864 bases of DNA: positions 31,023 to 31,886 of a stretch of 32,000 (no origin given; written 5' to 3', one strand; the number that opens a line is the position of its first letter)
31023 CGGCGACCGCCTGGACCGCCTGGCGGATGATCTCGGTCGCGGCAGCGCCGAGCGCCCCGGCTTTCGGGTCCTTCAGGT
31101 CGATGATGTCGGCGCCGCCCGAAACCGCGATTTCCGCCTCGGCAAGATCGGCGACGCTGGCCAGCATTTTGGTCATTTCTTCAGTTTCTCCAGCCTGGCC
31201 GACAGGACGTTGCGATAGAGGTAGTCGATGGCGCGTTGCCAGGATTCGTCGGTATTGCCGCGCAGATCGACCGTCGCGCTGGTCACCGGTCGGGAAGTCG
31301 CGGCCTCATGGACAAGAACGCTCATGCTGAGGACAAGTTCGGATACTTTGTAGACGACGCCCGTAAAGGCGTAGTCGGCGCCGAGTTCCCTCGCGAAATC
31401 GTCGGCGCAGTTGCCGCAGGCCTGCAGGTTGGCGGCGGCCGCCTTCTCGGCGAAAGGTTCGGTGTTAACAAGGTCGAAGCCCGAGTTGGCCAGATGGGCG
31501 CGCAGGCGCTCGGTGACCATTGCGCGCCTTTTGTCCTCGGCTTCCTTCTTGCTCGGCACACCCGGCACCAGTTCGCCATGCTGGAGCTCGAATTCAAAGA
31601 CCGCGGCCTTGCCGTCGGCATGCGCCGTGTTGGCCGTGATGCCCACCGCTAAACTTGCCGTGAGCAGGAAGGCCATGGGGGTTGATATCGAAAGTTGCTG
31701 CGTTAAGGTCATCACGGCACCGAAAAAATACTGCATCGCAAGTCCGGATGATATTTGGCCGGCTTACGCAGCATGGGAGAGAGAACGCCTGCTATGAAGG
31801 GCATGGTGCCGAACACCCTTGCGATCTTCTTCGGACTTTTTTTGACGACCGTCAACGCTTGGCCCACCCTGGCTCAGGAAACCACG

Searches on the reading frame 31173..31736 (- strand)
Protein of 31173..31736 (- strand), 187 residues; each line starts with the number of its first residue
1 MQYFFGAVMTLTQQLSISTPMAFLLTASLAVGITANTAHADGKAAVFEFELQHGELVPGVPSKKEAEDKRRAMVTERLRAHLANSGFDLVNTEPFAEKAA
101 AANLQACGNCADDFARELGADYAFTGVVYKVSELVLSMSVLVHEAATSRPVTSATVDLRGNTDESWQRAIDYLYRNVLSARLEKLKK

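Call 9: search_protein_families(library=ncbifam, proteins=[window:31173-31736:-], max_evalue=0.00001)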
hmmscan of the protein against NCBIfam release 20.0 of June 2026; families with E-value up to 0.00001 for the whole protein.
window:31173-31736:- (187 aa): 0 families

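Call 60: find_encoding_contigs(protein=window:31173-31736:-, flank=10000, max_places=2)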
Protein window:31173-31736:- (187 aa): no gene with exactly this product is on record in the collection.
